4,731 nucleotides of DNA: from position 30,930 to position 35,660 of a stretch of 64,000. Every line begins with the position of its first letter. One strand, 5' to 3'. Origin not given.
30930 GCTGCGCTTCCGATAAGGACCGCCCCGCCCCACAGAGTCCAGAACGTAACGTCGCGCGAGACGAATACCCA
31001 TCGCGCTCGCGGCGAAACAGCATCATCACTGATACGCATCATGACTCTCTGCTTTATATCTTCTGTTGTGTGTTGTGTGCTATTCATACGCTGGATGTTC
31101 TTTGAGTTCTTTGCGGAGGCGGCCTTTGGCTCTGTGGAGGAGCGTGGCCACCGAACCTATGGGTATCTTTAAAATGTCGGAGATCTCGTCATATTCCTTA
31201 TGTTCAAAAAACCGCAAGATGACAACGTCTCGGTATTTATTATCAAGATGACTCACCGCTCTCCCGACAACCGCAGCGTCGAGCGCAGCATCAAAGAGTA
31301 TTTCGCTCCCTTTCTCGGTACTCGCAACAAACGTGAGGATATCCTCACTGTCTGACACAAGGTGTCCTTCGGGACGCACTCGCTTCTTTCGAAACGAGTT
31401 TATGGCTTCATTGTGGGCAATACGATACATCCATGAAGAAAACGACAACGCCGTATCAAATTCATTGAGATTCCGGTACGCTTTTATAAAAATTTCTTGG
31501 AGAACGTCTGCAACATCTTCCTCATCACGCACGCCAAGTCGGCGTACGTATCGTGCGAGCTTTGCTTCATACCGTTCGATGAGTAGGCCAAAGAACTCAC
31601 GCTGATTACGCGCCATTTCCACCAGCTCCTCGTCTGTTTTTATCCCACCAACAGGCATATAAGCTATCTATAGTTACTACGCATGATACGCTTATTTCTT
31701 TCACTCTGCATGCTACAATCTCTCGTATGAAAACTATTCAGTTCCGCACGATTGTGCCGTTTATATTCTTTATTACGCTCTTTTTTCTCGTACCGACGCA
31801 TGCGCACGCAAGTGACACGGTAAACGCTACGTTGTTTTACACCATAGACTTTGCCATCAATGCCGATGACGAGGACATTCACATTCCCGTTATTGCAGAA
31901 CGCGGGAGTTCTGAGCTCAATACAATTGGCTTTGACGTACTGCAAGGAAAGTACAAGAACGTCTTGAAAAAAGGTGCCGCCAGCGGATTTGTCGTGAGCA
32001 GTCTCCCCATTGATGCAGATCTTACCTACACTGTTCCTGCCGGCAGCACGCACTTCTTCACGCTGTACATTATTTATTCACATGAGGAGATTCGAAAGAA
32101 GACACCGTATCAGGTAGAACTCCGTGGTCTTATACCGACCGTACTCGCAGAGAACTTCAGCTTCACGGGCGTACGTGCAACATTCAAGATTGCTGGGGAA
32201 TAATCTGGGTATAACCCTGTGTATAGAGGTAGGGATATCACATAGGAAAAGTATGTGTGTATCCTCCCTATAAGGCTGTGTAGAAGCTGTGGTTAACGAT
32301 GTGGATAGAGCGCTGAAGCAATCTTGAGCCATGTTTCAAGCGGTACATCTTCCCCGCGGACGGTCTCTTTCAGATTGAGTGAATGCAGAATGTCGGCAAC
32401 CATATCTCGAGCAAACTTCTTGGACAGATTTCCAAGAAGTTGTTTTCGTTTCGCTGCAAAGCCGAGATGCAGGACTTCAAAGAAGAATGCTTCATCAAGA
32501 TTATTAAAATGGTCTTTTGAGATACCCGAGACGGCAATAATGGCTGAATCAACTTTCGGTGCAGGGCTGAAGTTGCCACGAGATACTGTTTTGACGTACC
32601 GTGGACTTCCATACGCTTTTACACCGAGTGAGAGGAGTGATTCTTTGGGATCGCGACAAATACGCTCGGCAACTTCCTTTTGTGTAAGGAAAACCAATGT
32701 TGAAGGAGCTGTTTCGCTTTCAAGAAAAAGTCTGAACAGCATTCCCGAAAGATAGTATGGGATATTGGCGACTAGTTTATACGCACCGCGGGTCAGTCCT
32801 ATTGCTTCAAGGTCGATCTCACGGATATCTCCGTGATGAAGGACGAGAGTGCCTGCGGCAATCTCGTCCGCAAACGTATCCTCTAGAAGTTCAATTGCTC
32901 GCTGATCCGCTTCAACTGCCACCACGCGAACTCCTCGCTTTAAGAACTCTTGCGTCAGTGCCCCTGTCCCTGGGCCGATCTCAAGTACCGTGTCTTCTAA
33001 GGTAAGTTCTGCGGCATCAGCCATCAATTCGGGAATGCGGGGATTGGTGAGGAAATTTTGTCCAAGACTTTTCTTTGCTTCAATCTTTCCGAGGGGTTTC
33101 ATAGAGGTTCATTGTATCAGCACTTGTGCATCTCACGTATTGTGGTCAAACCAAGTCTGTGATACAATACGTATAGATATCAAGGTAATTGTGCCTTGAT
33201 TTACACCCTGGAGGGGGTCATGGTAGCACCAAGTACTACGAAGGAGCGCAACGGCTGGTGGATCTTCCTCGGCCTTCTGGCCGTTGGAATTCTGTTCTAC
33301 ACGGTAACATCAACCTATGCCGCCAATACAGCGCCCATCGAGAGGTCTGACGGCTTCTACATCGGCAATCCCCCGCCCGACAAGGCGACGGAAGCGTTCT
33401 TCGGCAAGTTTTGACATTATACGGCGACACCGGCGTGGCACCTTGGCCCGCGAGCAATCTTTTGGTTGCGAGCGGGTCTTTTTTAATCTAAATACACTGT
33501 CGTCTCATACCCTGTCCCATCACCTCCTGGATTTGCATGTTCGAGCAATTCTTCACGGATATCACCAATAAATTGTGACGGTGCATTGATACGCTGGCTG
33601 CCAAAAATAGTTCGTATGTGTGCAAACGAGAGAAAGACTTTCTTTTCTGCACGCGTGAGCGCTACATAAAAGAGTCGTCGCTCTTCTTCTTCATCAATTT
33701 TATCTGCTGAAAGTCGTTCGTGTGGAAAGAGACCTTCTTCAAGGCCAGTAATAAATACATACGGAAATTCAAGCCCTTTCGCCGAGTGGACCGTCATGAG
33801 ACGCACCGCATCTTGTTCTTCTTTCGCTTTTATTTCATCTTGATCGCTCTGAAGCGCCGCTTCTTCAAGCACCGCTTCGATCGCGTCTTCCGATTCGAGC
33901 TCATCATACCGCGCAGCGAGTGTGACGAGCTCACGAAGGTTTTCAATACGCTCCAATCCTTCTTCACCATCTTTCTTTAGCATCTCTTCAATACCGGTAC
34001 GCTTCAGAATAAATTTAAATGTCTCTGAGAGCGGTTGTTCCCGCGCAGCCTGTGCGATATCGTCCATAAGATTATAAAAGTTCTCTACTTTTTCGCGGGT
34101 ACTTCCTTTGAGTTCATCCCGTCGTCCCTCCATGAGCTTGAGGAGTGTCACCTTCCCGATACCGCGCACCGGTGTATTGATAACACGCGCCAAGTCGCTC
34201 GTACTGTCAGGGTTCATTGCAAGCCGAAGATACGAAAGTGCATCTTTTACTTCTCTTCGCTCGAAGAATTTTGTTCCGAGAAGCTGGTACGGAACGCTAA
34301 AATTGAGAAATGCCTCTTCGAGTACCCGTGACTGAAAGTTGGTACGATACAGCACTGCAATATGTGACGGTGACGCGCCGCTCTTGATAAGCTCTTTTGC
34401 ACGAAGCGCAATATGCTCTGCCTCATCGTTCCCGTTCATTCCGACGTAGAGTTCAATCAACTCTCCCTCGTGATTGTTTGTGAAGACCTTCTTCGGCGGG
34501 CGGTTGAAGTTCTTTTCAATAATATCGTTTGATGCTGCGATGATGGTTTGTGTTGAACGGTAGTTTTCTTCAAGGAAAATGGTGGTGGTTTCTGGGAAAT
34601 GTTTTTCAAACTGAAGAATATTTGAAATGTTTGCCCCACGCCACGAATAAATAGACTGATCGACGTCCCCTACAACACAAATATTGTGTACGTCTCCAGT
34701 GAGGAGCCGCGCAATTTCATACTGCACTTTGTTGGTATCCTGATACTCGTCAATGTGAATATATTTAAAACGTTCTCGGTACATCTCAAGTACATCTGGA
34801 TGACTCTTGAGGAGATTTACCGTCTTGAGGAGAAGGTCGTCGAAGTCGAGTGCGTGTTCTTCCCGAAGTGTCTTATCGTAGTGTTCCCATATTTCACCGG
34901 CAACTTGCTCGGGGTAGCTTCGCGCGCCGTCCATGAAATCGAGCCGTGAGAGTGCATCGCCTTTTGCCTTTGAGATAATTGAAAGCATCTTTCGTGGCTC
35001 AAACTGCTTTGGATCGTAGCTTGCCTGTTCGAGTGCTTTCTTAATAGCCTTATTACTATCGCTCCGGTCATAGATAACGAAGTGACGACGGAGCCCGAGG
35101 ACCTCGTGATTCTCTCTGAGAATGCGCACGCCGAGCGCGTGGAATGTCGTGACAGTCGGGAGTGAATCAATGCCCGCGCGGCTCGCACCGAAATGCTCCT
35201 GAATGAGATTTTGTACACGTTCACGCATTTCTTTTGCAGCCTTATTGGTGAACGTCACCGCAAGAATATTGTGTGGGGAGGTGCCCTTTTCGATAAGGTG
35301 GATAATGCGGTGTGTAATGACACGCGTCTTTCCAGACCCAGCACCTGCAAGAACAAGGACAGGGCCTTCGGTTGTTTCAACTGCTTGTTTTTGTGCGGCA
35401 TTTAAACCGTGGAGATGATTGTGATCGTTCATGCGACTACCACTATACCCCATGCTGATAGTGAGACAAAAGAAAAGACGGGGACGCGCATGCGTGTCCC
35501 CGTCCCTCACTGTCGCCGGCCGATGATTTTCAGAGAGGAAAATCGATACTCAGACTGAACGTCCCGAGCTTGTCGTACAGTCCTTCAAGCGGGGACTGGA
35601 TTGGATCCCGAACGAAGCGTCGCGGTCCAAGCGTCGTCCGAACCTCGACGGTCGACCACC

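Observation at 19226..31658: An ECF-sigma-linked TasA/SipW-type extracellular fibre locus of 11 co-oriented genes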

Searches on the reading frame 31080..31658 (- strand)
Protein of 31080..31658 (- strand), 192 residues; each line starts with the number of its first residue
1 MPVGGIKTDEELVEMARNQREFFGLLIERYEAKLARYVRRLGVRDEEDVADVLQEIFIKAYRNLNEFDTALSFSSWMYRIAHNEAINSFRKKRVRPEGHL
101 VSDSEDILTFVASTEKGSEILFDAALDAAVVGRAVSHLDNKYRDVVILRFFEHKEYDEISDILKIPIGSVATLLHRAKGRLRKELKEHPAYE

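Call 4: search_protein_families(library=pfam, proteins=[window:31080-31658:-], max_evalue=0.01)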
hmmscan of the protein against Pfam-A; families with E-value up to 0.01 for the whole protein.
window:31080-31658:- (192 aa): 3 families
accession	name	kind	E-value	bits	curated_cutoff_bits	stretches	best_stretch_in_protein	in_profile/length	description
PF04542.20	Sigma70_r2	-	1.1e-17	63.9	24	1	26-93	1-69/71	Sigma-70 region 2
PF08281.18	Sigma70_r4_2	-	6.7e-13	48.5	25.7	1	131-181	4-54/54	Sigma-70, region 4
PF04545.22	Sigma70_r4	-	2.1e-08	34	24.1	1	135-183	2-50/50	Sigma-70, region 4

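Call 5: search_protein_families(library=ncbifam, proteins=[window:31080-31658:-], max_evalue=0.01)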
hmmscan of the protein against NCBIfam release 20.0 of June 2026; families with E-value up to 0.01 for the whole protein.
window:31080-31658:- (192 aa): 92 families (the best 25 are shown)
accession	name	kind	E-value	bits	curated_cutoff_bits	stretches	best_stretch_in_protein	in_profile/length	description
NF007223.0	PRK09641.1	equivalog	4.9e-31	108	209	1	14-187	11-186/187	RNA polymerase sigma factor SigW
NF008888.0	PRK11922.1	equivalog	4.6e-30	105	204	1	7-187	15-198/231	RNA polymerase sigma factor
TIGR02948.1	SigW_bacill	equivalog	7.3e-29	101.2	243.1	1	15-187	12-186/187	RNA polymerase sigma factor SigW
TIGR02937.1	sigma70-ECF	superfamily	4.3e-28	98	42.9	1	26-185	6-165/165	sigma-70 family RNA polymerase sigma factor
TIGR02939.1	RpoE_Sigma70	equivalog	1.9e-26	93.3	236.15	1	7-186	5-187/190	RNA polymerase sigma factor RpoE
NF009171.0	PRK12518.1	equivalog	9e-25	87.6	208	1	7-187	12-186/191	RNA polymerase sigma factor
NF007222.0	PRK09640.1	equivalog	4.8e-24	84.9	194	1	9-187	10-184/188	RNA polymerase sigma factor SigX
NF009195.0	PRK12543.1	subfamily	5.2e-24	84.8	197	1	12-190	11-183/192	RNA polymerase sigma factor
NF009166.1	PRK12513.1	equivalog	9.7e-24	84.1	206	1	8-188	8-189/193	RNA polymerase sigma factor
NF058625.1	sigma_PG0214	equivalog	1e-23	83.9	130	1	21-191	4-167/170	GFO_1088 family ECF-type sigma factor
TIGR02954.1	Sig70_famx3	hypoth_equivalog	2.6e-23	82.6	188.5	1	10-187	4-169/170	RNA polymerase sigma-70 factor, TIGR02954 family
NF007216.0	PRK09638.1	equivalog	1.1e-22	80.7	194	1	8-187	4-176/180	RNA polymerase sigma factor SigY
TIGR02947.1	SigH_actino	hypoth_equivalog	7.7e-22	77.9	251.55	1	43-187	32-181/193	RNA polymerase sigma-70 factor, TIGR02947 family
TIGR02985.1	Sig70_bacteroi1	subfamily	1.3e-21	77.5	126.4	1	23-185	3-162/162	RNA polymerase sigma-70 factor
NF006930.0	PRK09415.1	subfamily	3e-21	76.1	198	1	20-187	15-177/179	RNA polymerase factor sigma C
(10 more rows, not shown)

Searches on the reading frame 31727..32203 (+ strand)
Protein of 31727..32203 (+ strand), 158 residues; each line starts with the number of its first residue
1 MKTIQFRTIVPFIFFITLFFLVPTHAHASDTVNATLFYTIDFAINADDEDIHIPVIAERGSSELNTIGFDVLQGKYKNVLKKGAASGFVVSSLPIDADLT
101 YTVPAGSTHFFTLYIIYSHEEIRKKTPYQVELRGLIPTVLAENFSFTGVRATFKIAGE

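Call 10: search_protein_families(library=pfam, proteins=[window:31727-32203:+], max_evalue=0.01)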
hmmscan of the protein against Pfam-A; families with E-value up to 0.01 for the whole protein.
window:31727-32203:+ (158 aa): 0 families

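Call 62: search_protein_families(library=ncbifam, proteins=[window:31727-32203:+], max_evalue=10)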
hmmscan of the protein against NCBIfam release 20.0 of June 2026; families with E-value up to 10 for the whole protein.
window:31727-32203:+ (158 aa): 0 families

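Call 77: search_protein_families(library=pfam, proteins=[window:31727-32203:+], max_evalue=10)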
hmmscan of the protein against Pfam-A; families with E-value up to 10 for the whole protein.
window:31727-32203:+ (158 aa): 1 family
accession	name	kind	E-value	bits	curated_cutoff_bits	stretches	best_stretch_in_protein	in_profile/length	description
PF24576.1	IR75A_N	-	0.24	11.4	27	1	92-134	123-164/199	Ionotropic receptor 75a N-terminal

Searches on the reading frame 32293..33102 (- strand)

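Call 10: search_protein_families(library=pfam, proteins=[window:32293-33102:-], max_evalue=0.01)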
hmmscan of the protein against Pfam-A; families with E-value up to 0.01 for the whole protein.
window:32293-33102:- (269 aa): 6 families
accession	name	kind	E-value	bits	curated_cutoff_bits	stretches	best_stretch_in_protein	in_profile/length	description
PF00398.26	RrnaAD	-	1e-42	146.5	24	1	9-263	4-259/263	Ribosomal RNA adenine dimethylase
PF13649.12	Methyltransf_25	-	3.7e-06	28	27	1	39-99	1-61/97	Methyltransferase domain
PF08241.18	Methyltransf_11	-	0.00018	22.5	21.2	1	40-99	1-57/95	Methyltransferase domain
PF13489.12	Methyltransf_23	-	0.0004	20.6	27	1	33-73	20-60/164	Methyltransferase domain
PF08242.18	Methyltransf_12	-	0.00055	21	30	1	40-82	1-45/98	Methyltransferase domain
PF05175.20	MTS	-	0.0032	17.6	23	1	32-92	28-89/170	Methyltransferase small domain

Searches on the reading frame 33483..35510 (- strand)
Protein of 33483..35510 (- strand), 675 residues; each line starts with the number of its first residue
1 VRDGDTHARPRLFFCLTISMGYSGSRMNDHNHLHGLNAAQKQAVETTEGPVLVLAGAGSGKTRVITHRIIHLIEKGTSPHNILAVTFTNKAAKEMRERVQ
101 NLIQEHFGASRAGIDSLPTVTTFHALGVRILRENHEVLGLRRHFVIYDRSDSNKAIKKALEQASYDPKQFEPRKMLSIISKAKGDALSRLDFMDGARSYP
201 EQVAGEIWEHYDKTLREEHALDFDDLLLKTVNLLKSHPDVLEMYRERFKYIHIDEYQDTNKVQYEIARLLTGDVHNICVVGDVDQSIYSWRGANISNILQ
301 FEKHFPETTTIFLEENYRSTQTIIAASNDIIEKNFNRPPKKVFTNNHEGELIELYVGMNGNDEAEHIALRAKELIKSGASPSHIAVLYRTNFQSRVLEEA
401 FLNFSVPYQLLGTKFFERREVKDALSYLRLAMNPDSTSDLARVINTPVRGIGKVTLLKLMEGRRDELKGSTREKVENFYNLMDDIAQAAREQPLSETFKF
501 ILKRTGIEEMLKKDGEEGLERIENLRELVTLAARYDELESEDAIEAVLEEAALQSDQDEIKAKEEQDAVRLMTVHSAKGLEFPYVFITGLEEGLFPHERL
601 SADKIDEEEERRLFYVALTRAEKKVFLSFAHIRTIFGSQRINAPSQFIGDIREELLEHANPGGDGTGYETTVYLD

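Call 10: search_protein_families(library=pfam, proteins=[window:33483-35510:-], max_evalue=0.01)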
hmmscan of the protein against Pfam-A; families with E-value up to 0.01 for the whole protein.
window:33483-35510:- (675 aa): 11 families
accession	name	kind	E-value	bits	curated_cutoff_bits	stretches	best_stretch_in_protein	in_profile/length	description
PF00580.27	UvrD-helicase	-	4.4e-93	312.3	23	1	36-306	1-271/271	UvrD/REP helicase N-terminal domain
PF13361.12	UvrD_C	-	3.4e-70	237.7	25.6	1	311-630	1-348/350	UvrD-like helicase C-terminal domain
PF13245.12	AAA_19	-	4.7e-24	85.5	25.1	1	40-289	1-132/134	AAA domain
PF13538.12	UvrD_C_2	-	4.8e-12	46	27.4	1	569-627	2-51/52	UvrD-like helicase C-terminal domain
PF01443.25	Viral_helicase1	-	3.7e-09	37.2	21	1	560-625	168-224/228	Viral superfamily 1 RNA helicase core domain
PF13604.12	AAA_30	-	4.3e-05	23.8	27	1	36-99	2-66/191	AAA domain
PF13086.12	AAA_11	-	0.00016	22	27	1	36-230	2-199/257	AAA domain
PF13087.12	AAA_12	-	0.00066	19.7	27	0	559-626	128-189/195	AAA domain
PF04851.21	ResIII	-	0.00075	19.9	22.5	1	40-146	8-130/164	Type III restriction enzyme, res subunit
PF13173.12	AAA_14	-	0.00084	19.8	27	0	217-271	31-86/129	AAA domain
PF00270.35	DEAD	-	0.0056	16.9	26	0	38-108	2-73/167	DEAD/DEAH box helicase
